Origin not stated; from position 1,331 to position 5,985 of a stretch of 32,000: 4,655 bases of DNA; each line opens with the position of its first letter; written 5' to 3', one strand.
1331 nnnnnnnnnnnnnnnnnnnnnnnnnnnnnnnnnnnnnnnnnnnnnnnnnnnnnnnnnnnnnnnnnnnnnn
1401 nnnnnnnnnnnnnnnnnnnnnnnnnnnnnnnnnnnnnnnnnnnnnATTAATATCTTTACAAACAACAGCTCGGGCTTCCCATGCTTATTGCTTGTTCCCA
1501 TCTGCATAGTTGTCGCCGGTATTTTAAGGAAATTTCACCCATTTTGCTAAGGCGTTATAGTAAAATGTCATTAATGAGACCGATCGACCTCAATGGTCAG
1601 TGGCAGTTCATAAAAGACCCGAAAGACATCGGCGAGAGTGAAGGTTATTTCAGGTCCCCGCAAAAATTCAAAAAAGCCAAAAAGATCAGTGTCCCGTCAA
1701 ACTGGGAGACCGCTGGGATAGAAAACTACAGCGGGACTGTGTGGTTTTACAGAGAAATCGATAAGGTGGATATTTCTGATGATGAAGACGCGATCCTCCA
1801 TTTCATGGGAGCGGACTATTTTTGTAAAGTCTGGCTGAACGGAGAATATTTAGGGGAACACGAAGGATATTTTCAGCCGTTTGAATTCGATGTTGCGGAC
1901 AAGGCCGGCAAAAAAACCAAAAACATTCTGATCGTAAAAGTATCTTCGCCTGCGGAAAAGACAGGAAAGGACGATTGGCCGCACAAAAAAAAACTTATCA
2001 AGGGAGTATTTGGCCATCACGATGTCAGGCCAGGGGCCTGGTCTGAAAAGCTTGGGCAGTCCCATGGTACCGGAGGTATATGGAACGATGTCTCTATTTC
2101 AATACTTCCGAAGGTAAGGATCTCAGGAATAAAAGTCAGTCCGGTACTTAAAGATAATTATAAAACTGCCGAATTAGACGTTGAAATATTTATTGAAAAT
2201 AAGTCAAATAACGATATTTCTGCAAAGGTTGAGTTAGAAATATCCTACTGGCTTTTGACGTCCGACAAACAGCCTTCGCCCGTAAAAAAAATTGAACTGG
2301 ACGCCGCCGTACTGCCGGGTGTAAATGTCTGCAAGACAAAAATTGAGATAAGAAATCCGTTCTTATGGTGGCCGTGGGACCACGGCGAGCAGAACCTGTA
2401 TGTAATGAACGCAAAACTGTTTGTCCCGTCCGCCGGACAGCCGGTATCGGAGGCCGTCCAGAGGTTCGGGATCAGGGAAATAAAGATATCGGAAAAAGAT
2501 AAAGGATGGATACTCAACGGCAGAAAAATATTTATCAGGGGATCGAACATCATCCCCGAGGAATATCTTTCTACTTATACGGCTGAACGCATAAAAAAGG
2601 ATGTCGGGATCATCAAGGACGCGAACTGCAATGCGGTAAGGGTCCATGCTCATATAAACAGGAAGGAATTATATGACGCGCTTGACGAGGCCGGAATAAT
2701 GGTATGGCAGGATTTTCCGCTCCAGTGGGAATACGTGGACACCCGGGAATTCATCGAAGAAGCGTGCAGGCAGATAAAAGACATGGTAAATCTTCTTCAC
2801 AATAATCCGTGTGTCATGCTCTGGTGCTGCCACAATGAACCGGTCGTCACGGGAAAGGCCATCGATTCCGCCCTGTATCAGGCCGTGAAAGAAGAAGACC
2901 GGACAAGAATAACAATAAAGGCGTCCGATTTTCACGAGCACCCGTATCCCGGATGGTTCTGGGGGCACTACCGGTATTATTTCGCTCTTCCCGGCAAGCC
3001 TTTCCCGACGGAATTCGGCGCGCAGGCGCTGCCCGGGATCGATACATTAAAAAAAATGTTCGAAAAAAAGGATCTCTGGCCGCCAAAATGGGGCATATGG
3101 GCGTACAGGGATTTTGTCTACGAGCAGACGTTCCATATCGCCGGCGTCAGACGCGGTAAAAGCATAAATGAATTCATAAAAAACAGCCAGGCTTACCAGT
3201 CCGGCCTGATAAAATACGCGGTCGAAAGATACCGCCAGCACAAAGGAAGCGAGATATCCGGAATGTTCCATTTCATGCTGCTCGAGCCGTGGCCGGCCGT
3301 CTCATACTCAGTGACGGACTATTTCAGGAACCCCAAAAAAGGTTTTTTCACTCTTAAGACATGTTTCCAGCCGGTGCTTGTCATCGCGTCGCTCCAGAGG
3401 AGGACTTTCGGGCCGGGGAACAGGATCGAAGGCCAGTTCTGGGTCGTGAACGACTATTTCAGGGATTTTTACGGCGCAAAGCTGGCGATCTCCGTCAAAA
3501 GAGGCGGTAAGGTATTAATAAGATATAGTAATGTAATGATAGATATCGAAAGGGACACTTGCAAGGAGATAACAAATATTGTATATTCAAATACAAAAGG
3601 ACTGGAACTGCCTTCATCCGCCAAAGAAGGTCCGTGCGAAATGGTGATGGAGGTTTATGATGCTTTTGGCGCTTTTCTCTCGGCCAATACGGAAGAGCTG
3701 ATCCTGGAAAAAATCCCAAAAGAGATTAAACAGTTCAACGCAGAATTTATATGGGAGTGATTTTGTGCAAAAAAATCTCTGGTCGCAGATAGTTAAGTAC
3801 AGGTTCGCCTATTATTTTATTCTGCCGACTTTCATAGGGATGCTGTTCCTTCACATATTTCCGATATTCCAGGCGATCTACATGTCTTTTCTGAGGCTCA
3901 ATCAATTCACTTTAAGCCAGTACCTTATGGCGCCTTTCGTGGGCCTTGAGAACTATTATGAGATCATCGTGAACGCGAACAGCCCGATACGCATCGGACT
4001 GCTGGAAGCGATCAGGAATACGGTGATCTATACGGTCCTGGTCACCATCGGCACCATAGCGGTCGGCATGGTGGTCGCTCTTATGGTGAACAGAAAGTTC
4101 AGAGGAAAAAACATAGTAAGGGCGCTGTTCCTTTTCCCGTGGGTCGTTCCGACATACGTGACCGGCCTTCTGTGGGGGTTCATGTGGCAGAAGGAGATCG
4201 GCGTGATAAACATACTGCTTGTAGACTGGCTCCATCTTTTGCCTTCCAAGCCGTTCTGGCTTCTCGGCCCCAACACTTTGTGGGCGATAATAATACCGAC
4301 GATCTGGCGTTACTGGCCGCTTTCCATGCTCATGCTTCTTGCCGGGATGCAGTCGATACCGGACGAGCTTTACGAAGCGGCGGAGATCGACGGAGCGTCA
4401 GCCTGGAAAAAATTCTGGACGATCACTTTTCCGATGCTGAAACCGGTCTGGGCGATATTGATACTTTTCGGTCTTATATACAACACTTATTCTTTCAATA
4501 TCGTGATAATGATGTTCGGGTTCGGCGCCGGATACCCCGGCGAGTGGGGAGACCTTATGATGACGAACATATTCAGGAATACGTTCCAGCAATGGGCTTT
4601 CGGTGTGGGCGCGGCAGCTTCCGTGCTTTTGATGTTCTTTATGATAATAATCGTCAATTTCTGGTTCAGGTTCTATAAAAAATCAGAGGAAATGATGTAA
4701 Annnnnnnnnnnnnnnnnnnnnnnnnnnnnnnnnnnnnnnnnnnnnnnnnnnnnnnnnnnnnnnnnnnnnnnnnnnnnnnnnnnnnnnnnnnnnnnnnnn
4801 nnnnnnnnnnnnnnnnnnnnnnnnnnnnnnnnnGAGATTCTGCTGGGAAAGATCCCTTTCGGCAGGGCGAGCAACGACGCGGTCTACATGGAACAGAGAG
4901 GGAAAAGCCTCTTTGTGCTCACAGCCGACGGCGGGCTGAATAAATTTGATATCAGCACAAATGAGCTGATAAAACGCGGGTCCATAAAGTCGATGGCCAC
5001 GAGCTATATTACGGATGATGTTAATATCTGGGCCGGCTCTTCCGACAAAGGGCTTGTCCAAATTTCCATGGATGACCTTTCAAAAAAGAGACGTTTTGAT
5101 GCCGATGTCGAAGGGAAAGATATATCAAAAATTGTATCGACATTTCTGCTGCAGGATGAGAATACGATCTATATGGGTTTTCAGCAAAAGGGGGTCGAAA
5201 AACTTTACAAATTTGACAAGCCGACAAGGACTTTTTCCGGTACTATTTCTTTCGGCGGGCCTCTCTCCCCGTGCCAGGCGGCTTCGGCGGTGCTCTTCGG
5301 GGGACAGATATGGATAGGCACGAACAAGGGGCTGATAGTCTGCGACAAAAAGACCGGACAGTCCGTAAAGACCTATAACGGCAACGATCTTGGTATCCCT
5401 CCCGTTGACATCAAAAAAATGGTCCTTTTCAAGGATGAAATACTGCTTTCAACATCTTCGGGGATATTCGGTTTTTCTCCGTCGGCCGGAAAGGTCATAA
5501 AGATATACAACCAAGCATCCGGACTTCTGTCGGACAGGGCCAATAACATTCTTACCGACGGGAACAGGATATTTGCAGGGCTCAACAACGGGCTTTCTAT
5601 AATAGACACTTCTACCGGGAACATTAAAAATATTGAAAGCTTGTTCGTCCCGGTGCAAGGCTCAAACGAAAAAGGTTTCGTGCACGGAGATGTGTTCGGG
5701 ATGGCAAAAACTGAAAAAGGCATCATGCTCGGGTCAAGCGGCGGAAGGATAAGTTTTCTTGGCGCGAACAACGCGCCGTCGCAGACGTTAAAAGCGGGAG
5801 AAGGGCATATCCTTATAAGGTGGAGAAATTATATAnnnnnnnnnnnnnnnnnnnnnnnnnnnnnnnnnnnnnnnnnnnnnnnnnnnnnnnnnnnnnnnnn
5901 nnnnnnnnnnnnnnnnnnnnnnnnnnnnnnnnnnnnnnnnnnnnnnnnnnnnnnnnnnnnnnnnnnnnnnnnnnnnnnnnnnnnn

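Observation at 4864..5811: Seven-blade propeller inserted in the first periplasmic loop of a MalG-type ABC permease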

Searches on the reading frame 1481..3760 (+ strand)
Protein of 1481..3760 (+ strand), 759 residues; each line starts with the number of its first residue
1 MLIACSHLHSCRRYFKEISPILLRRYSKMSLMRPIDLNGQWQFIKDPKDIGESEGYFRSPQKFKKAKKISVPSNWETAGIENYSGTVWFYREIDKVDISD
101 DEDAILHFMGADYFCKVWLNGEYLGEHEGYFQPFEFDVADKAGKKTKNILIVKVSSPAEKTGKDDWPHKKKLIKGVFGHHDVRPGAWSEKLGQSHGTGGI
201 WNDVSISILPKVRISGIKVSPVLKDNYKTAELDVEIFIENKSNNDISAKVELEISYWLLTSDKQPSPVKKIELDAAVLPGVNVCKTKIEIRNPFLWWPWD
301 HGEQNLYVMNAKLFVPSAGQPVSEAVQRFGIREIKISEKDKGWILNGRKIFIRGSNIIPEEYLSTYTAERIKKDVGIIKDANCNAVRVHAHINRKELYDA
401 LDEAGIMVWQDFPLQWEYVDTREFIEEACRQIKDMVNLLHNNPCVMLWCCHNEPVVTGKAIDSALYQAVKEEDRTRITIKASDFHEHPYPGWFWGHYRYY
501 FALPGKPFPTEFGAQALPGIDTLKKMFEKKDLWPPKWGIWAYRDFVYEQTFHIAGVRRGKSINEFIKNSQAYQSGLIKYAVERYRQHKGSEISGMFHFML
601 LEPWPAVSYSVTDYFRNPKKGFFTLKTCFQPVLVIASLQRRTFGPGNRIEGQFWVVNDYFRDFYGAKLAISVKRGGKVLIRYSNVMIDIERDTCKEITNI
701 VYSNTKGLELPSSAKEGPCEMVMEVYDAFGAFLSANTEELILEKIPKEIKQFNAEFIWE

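Call 3: search_protein_families(library=pfam, proteins=[window:1481-3760:+], max_evalue=1)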
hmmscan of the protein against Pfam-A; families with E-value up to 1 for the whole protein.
window:1481-3760:+ (759 aa): 6 families
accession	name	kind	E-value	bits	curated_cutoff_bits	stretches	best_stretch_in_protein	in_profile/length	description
PF00703.27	Glyco_hydro_2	-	1.2e-14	55.5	23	1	212-332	1-109/109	Glycosyl hydrolases family 2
PF02837.24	Glyco_hydro_2_N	-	4.2e-12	46.8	28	1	37-154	4-133/169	Glycosyl hydrolases family 2, sugar binding domain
PF02836.23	Glyco_hydro_2_C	-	1e-11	45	21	1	339-477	4-157/302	Glycosyl hydrolases family 2, TIM barrel domain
PF22666.2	Glyco_hydro_2_N2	-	1.6e-10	41.7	27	1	82-165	44-128/167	Glycosyl hydrolase 2 galactose-binding domain-like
PF13364.12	BetaGal_ABD2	-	0.045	14.9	23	1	82-155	32-107/112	Beta-galactosidase second all-beta domain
PF03198.20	Glyco_hydro_72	-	0.14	11.9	25.9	1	368-466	53-158/314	Glucanosyltransferase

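Call 58: search_solved_structures(query=window:1481-3757:+, max_evalue=0.00001)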
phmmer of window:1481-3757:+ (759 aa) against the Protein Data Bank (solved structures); distinct sequences matched with E-value up to 0.00001: 127 (the best 60 are shown).
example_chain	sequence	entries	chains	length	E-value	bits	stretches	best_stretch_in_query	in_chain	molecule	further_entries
5n6u_A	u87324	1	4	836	1.4e-42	149.1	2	22-452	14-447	Beta-mannosidase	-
6bye_A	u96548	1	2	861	8e-33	116.8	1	88-478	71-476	Beta-mannosidase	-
6byc_A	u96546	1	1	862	8.1e-33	116.8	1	88-478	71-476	Beta-mannosidase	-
6byi_A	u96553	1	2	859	2.4e-32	115.3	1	88-477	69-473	Beta-mannosidase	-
6byg_A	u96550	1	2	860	4e-32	114.5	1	88-478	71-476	Beta-mannosidase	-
2vjx_A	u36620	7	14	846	1.4e-29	106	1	102-455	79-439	BETA-MANNOSIDASE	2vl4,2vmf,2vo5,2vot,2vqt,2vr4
2je8_A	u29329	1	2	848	1.5e-29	106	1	102-455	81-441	BETA-MANNOSIDASE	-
7op6_A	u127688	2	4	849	1.5e-29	106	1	102-455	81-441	Beta-mannosidase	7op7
2wbk_A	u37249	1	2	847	1.6e-29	105.9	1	102-456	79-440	BETA-MANNOSIDASE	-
2vqu_A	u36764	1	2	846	2.9e-29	105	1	102-454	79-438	BETA-MANNOSIDASE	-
9nfe_A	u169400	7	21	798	1e-26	96.6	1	81-454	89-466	Glycoside hydrolase family 2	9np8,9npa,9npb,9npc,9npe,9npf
9np9_A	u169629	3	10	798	1.1e-26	96.5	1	81-454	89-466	Glycoside hydrolase family 2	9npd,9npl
9npn_A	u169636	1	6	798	3.5e-26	94.9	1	81-453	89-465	Glycoside hydrolase family 2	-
7vqm_A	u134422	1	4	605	3.1e-23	85.1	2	327-462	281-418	GH2 beta-galacturonate AqGalA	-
6d89_C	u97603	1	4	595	3.5e-22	81.6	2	29-156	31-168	Beta-galactosidase/beta-glucuronidase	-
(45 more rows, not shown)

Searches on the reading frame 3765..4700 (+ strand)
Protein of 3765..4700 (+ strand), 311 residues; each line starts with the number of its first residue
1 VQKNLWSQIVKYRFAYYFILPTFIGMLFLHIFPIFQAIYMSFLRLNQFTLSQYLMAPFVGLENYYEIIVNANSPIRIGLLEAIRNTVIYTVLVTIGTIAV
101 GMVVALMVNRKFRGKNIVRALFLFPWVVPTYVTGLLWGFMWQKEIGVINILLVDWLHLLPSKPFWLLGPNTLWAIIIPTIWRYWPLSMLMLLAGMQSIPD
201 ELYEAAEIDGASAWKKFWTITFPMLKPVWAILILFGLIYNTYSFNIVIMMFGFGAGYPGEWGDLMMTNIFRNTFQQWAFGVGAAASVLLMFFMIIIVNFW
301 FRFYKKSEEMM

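Call 3: search_protein_families(library=pfam, proteins=[window:3765-4700:+], max_evalue=1)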
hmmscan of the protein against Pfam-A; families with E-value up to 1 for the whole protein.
window:3765-4700:+ (311 aa): 2 families
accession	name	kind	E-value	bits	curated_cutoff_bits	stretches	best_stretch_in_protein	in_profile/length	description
PF00528.27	BPD_transp_1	-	2.1e-19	70.4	26.4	1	98-303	2-177/184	Binding-protein-dependent transport system inner membrane component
PF23286.1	LRR_13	-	0.21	11.7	30.1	1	59-134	14-83/210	Disease resistance protein RPS4B-like, leucine-rich repeats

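Call 4: search_protein_families(library=ncbifam, proteins=[window:3765-4700:+], max_evalue=1)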
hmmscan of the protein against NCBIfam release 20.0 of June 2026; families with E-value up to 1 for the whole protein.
window:3765-4700:+ (311 aa): 23 families
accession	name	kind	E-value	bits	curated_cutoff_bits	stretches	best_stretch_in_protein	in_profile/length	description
NF007852.0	PRK10561.1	equivalog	1.9e-28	100.1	335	1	14-305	13-289/295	sn-glycerol-3-phosphate ABC transporter permease UgpA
NF008232.0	PRK10999.1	equivalog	1.1e-26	93.7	392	1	58-293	264-503/520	maltose ABC transporter permease MalF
NF040931.1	ABC_arch_GlcT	equivalog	1.4e-15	57.7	360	1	19-297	2-264/278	glucose ABC transporter permease GlcT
TIGR03262.1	PhnU2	equivalog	2.4e-15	56.2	593.25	1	55-297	34-250/546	putative 2-aminoethylphosphonate ABC transporter permease subunit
TIGR00969.1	3a0106s02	subfamily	1e-09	38.3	240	1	79-251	59-222/272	sulfate ABC transporter permease subunit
NF011624.0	PRK15050.1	equivalog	1.2e-09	37.7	247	1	79-249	71-238/297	2-aminoethylphosphonate ABC transporter permease subunit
TIGR01581.1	Mo_ABC_porter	hypoth_equivalog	1.4e-09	37.8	210.3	1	81-229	21-160/225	ABC transporter permease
NF043074.1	MMSYN1_0196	equivalog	4.5e-09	36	350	1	17-298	12-257/277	spermidine/putrescine ABC transporter permease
TIGR02140.1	permease_CysW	equivalog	1.6e-08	34.4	329.1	1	53-238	25-191/261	sulfate ABC transporter permease subunit CysW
NF040932.1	ABC_arch_GlcU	equivalog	3.7e-08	33.3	340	1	170-250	131-211/272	glucose ABC transporter permease GlcU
TIGR02141.1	modB_ABC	equivalog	3.8e-08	33.2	182.6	1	88-295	5-199/208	molybdate ABC transporter permease subunit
NF006939.0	PRK09421.1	equivalog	4.3e-08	32.8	262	1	83-227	12-148/230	molybdate ABC transporter permease subunit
NF040839.1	tungstate_WtpB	equivalog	1.7e-07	31.2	340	1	79-227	42-180/251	tungstate ABC transporter permease WtpB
TIGR02139.1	permease_CysT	equivalog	4.5e-07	29.7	246.1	1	59-300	34-258/265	sulfate ABC transporter permease subunit CysT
NF008208.0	PRK10971.1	equivalog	1.4e-06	28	415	1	59-297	42-261/277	sulfate/thiosulfate ABC transporter permease CysT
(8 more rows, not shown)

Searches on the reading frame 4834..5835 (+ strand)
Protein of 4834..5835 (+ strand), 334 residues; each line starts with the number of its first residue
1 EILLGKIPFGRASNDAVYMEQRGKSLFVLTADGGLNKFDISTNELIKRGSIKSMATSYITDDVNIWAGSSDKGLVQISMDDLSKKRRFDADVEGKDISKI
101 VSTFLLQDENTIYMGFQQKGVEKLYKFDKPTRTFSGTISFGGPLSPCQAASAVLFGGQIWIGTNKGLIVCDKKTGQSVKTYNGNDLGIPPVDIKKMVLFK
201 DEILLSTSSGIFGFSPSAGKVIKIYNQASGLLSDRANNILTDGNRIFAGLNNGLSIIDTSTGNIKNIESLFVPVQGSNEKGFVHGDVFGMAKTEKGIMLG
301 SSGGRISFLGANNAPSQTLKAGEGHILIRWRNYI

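Call 37: search_protein_representatives(protein=window:4834-5835:+)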
Query: 334 residues. Proteins with E-value up to 0.001 (for the whole library): 3083; up to 1e-10: 90; up to 1e-30: 1. The best 150 are listed.
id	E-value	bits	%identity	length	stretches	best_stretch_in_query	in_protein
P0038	8.1e-48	179.4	32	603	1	1-334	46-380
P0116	1.3e-29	119.6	30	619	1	1-333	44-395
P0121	1.1e-27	113.3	27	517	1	2-334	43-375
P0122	4.2e-25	104.8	28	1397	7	33-263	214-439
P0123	9.2e-23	97.1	26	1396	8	157-266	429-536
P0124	7.6e-22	94.1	24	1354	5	29-263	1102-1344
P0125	3.4e-21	91.9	28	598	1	1-334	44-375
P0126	6.6e-20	87.7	28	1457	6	159-260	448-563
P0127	1.6e-19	86.4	24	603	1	1-334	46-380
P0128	5.7e-19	84.7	28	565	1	1-334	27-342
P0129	1.0e-18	83.8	38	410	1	156-334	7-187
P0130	8.3e-18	80.8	25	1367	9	10-257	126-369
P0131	1.7e-17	79.8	27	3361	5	71-258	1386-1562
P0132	3.9e-17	78.6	26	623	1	2-334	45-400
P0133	8.1e-17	77.6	25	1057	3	58-263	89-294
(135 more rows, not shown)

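Call 53: search_protein_families(library=pfam, proteins=[P0122, P0123, P0124, P0126, P0130, P0133, P0121], max_evalue=0.0001)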
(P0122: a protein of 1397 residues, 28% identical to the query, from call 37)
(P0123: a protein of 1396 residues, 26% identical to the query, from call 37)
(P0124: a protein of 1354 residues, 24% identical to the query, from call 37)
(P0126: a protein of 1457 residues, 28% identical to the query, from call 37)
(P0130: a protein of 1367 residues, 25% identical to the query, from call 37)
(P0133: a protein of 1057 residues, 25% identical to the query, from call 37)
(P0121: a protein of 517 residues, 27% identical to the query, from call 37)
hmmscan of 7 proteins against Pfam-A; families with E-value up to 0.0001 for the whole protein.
P0122 (1397 aa): 4 families
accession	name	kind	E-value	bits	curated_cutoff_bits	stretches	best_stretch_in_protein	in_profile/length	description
PF07494.17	Reg_prop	-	3.7e-40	131.2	20.4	0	570-593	1-24/24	Two component regulator propeller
PF21544.3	PorZ_N_b_propeller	-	8.7e-19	68.8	27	0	215-346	8-138/154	TSS9, PorZ, N-terminal beta-propeller domain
PF17005.11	WD40_like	-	1.8e-06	28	40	0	238-287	83-133/301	WD40-like domain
PF19056.6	WD40_2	-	5.2e-05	22.6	22.5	0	244-389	98-243/488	WD40 repeated domain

P0123 (1396 aa): 4 families
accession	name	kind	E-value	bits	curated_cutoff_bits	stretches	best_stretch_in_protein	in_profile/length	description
PF07494.17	Reg_prop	-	5.5e-40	130.7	20.4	0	416-437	2-24/24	Two component regulator propeller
PF21544.3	PorZ_N_b_propeller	-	2.7e-21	76.9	27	0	129-174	70-115/154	TSS9, PorZ, N-terminal beta-propeller domain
PF25210.1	Kelch_FKB95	-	1.2e-09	38.6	70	0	439-545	110-214/268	FKB95, Kelch-repeats domain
PF25171.1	Beta-prop_WDR36-Utp21_1st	-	2.6e-08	34.1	80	0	1157-1190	27-60/266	WDR36/Utp21 first beta-propeller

P0124 (1354 aa): 3 families
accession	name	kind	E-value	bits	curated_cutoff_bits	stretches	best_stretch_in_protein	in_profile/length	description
PF07494.17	Reg_prop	-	6.5e-37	121.2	20.4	0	427-450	1-23/24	Two component regulator propeller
PF21544.3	PorZ_N_b_propeller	-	2.3e-16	60.9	27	0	121-196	68-140/154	TSS9, PorZ, N-terminal beta-propeller domain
PF17893.6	Cas9_b_hairpin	-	2.8e-06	27.4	25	0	1116-1148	38-68/90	CRISPR-associated endonuclease Cas9 beta-hairpin domain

P0126 (1457 aa): 5 families
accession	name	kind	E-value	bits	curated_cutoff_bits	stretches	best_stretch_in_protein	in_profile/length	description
PF07494.17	Reg_prop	-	9.9e-38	123.7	20.4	0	1258-1279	1-23/24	Two component regulator propeller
PF21544.3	PorZ_N_b_propeller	-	3.7e-18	66.7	27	0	1281-1387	8-119/154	TSS9, PorZ, N-terminal beta-propeller domain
PF17005.11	WD40_like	-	4.8e-07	29.9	40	0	220-392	4-167/301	WD40-like domain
PF23341.1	PEP5_VPS11_N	-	3.9e-05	23.4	40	0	1301-1341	22-67/338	PEP5/VPS11 N-terminal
PF23266.1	VPS11_N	-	6.8e-05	22.5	27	0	300-338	10-51/313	VPS11-like, N-terminal beta-propeller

P0130 (1367 aa): 5 families
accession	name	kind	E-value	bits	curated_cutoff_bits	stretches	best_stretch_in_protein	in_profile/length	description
PF07494.17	Reg_prop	-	6.5e-44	142.7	20.4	1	620-643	1-24/24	Two component regulator propeller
PF21544.3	PorZ_N_b_propeller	-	2.3e-18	67.4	27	0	230-374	3-146/154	TSS9, PorZ, N-terminal beta-propeller domain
PF25171.1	Beta-prop_WDR36-Utp21_1st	-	3.9e-12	46.6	80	0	387-492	27-130/266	WDR36/Utp21 first beta-propeller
PF25210.1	Kelch_FKB95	-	5.3e-05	23.4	70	0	1218-1327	109-216/268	FKB95, Kelch-repeats domain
PF19056.6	WD40_2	-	6.6e-05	22.2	22.5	0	1199-1270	135-209/488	WD40 repeated domain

P0133 (1057 aa): 6 families
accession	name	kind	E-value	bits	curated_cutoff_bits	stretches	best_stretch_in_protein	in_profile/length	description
PF07494.17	Reg_prop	-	2.2e-41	135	20.4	0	174-196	1-23/24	Two component regulator propeller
PF00990.26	GGDEF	-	4.8e-40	137.4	23.8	1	833-1008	2-161/161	Diguanylate cyclase, GGDEF domain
PF07495.19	Y_Y_Y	-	1.4e-10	41.4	26.6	1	712-763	12-64/65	Y_Y_Y domain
PF16819.11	DUF5074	-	4.8e-10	39.5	27.2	0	52-162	112-218/353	Domain of unknown function (DUF5074)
PF08450.18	SGL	-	7.5e-10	39.3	26.3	0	188-330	3-107/246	SMP-30/Gluconolactonase/LRE-like region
PF21544.3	PorZ_N_b_propeller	-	9.3e-08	32.9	27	0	419-495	8-85/154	TSS9, PorZ, N-terminal beta-propeller domain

P0121 (517 aa): 2 families
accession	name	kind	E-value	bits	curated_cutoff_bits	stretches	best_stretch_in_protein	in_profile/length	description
PF00528.27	BPD_transp_1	-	2.6e-11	44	26.4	1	403-512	3-104/184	Binding-protein-dependent transport system inner membrane component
PF21544.3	PorZ_N_b_propeller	-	2.8e-06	28.1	27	0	231-292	78-137/154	TSS9, PorZ, N-terminal beta-propeller domain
